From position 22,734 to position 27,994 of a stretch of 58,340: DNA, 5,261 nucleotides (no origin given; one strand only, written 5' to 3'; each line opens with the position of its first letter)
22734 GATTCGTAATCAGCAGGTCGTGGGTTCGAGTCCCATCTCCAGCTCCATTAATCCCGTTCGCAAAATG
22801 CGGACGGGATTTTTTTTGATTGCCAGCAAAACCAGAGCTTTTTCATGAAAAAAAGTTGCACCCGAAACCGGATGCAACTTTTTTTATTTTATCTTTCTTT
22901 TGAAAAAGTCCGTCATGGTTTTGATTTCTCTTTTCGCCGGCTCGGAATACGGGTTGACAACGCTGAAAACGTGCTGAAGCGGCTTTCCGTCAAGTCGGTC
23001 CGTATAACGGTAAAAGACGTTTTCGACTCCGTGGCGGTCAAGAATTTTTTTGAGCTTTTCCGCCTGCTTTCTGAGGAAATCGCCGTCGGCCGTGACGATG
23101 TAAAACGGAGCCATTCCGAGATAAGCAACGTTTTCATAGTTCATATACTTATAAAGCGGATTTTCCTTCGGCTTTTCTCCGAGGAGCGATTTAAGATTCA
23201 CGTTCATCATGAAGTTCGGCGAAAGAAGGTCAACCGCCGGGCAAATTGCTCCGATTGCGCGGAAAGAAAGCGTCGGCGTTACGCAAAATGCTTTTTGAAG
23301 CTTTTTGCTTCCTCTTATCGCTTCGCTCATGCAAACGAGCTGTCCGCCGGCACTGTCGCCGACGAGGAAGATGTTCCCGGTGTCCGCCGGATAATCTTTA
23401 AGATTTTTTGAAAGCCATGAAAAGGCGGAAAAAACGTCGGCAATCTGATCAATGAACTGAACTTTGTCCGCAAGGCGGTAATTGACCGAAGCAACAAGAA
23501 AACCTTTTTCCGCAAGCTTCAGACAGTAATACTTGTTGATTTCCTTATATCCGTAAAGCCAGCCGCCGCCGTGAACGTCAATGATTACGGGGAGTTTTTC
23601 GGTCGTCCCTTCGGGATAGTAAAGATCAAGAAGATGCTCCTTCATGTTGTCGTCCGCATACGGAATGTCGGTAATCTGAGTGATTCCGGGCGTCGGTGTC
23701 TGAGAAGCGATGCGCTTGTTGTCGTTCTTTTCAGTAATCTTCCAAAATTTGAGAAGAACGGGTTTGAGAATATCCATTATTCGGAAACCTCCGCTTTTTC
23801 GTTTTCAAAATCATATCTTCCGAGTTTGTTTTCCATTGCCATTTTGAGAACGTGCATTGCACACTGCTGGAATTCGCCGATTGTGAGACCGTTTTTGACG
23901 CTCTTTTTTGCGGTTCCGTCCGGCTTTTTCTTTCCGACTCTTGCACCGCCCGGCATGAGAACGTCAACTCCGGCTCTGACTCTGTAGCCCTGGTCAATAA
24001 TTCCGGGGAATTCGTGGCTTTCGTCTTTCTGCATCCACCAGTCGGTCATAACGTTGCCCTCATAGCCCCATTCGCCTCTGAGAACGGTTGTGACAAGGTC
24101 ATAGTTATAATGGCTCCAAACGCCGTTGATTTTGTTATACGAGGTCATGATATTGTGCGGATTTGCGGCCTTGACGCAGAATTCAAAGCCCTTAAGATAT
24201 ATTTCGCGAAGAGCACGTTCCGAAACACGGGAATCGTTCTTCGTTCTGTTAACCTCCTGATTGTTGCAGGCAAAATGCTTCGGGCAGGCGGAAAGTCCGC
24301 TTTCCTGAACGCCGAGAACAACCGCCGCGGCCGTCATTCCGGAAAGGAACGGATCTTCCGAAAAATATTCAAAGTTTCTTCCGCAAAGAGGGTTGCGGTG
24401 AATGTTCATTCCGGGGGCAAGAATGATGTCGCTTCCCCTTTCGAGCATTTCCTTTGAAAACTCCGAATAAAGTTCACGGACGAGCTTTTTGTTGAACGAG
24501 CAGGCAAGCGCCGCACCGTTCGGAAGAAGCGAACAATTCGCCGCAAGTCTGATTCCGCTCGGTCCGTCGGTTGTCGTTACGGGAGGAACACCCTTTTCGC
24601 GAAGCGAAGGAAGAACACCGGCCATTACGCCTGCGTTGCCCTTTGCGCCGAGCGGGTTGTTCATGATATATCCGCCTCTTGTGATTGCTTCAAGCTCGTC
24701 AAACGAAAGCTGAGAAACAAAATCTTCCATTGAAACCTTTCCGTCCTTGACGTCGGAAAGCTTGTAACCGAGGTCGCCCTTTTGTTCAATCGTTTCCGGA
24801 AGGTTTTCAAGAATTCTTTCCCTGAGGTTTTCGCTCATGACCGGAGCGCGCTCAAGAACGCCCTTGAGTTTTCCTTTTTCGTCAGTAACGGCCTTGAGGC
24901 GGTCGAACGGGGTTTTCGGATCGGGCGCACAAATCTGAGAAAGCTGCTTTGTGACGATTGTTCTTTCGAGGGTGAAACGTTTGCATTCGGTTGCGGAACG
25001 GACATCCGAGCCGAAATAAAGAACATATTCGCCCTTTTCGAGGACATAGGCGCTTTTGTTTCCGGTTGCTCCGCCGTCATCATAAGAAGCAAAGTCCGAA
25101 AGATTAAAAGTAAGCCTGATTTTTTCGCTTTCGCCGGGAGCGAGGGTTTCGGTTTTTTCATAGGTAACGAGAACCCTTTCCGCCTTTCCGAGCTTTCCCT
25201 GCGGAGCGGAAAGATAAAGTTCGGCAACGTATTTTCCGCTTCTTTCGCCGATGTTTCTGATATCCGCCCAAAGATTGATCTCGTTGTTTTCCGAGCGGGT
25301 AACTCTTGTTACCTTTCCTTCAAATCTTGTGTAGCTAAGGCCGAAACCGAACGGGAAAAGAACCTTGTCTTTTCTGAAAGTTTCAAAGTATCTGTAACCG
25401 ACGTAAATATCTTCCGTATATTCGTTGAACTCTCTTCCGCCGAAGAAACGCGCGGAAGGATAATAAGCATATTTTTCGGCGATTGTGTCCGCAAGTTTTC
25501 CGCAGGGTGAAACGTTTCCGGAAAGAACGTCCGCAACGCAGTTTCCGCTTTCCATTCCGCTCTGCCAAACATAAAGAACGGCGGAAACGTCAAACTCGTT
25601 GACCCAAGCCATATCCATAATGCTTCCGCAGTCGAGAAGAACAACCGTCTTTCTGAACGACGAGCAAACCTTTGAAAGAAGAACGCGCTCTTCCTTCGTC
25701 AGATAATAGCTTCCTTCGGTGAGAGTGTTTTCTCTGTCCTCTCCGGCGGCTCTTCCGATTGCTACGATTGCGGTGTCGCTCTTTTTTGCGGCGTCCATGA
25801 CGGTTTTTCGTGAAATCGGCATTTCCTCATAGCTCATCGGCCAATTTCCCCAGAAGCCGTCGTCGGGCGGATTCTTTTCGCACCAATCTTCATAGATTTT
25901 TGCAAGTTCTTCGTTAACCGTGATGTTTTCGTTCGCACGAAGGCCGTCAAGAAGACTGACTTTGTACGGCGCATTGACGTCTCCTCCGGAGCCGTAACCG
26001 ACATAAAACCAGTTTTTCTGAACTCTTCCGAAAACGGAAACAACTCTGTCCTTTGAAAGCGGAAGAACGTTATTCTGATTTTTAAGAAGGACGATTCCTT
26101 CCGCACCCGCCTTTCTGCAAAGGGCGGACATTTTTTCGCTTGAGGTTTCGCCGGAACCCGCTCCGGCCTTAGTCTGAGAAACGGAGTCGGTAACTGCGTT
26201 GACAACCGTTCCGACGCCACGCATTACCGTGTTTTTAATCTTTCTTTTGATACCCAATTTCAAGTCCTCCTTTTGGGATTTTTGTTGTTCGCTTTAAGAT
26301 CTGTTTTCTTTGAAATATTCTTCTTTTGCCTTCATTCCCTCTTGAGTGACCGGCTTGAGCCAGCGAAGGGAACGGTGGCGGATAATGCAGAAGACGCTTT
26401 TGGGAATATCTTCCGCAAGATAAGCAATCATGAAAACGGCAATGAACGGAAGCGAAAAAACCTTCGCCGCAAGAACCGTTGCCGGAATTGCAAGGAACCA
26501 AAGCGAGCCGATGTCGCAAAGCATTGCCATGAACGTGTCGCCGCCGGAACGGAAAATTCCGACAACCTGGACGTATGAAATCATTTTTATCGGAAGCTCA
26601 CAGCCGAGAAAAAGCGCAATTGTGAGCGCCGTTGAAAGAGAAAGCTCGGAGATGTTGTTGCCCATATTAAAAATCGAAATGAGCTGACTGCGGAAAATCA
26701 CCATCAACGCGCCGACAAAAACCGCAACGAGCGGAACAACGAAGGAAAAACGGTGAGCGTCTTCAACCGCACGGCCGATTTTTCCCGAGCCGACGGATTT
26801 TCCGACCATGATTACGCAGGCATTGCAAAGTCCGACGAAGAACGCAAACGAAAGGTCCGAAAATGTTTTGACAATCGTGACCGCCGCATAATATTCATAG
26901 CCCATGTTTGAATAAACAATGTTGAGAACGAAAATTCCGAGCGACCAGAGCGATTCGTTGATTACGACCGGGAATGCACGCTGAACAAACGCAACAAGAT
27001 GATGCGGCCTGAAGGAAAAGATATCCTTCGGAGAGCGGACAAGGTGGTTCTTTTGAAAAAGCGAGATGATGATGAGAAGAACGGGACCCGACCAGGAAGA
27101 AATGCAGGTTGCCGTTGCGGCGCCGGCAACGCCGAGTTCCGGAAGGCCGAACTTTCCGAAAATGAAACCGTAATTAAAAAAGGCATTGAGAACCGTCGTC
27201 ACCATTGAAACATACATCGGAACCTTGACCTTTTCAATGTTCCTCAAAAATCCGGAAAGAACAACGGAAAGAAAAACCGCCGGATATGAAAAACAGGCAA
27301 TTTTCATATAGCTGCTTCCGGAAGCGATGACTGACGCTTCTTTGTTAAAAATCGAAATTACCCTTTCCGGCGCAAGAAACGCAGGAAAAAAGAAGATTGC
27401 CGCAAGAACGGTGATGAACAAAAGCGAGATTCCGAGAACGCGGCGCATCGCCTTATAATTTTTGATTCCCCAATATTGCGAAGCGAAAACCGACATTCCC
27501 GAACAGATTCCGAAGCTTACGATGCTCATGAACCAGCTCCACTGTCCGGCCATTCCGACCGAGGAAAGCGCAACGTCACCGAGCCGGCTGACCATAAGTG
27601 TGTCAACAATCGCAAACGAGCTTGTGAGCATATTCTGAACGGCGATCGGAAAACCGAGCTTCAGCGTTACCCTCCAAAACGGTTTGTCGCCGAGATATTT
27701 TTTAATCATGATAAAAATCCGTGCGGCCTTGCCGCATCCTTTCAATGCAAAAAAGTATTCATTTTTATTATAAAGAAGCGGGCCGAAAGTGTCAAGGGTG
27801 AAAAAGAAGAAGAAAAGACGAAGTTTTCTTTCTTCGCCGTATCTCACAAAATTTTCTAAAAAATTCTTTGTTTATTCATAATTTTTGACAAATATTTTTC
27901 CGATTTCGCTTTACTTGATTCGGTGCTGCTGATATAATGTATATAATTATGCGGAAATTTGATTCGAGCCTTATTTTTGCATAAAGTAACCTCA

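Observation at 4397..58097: Five unrelated Sec-signal proteins share an aromatic amphipathic C-terminal tail (KGF / FWK type)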

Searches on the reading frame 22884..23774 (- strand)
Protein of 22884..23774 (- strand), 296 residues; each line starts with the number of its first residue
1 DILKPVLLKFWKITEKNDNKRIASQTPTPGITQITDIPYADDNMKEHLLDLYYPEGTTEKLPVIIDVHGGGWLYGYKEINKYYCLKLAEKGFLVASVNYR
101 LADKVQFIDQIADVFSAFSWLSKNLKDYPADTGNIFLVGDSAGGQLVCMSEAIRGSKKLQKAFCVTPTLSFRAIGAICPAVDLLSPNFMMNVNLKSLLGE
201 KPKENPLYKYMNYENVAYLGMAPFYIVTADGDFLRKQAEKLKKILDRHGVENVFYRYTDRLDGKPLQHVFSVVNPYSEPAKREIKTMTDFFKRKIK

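Call 37: search_protein_families(library=pfam, proteins=[window:22884-23774:-], max_evalue=0.001)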
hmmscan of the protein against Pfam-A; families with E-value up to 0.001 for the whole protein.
window:22884-23774:- (296 aa): 4 families
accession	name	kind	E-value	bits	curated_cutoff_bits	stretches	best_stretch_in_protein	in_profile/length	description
PF20434.5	BD-FAE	-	1.5e-29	103.5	26.8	1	49-233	1-201/215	BD-FAE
PF07859.19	Abhydrolase_3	-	1.3e-26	94.1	25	1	65-259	2-203/210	alpha/beta hydrolase fold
PF00135.34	COesterase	-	2.1e-11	43.9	27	1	49-160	88-210/515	Carboxylesterase family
PF03403.19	PAF-AH_p_II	-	0.0007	18.7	20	0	57-100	96-136/372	Platelet-activating factor acetylhydrolase, isoform II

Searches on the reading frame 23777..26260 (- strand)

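Call 37: search_protein_families(library=pfam, proteins=[window:23777-26260:-], max_evalue=0.001)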
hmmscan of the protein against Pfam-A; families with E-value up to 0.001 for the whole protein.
window:23777-26260:- (827 aa): 3 families
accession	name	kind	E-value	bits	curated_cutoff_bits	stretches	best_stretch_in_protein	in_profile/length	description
PF01915.27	Glyco_hydro_3_C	-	2.4e-40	139.1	31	1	56-310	1-200/200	Glycosyl hydrolase family 3 C-terminal domain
PF00933.27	Glyco_hydro_3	-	6.3e-29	101.8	27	1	556-805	61-314/316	Glycosyl hydrolase family 3 N terminal domain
PF14310.12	Fn3-like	-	2.1e-12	47.4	25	1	345-419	2-70/71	Fibronectin type III-like domain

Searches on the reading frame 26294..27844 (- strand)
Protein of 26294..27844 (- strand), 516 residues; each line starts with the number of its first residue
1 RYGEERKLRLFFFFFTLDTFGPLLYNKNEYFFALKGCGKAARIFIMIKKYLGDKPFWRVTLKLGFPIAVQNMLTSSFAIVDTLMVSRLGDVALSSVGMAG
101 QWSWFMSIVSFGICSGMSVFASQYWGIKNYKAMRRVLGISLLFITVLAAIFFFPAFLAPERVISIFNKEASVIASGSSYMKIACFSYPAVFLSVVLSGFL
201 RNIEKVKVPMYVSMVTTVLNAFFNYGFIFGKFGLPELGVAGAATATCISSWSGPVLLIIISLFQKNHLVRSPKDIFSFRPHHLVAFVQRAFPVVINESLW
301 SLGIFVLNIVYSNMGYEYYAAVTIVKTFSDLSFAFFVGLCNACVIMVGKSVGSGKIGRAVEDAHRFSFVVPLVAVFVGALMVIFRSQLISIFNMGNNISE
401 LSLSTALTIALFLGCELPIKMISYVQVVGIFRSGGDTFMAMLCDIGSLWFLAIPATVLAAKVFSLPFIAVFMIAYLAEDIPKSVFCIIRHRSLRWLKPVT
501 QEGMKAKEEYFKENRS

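Call 37: search_protein_families(library=pfam, proteins=[window:26294-27844:-], max_evalue=0.001)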
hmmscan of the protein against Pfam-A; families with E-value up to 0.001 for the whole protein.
window:26294-27844:- (516 aa): 1 family
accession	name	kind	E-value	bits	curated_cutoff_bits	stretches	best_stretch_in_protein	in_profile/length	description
PF01554.23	MatE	-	4.6e-47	160.2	24.9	2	66-225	1-160/161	MatE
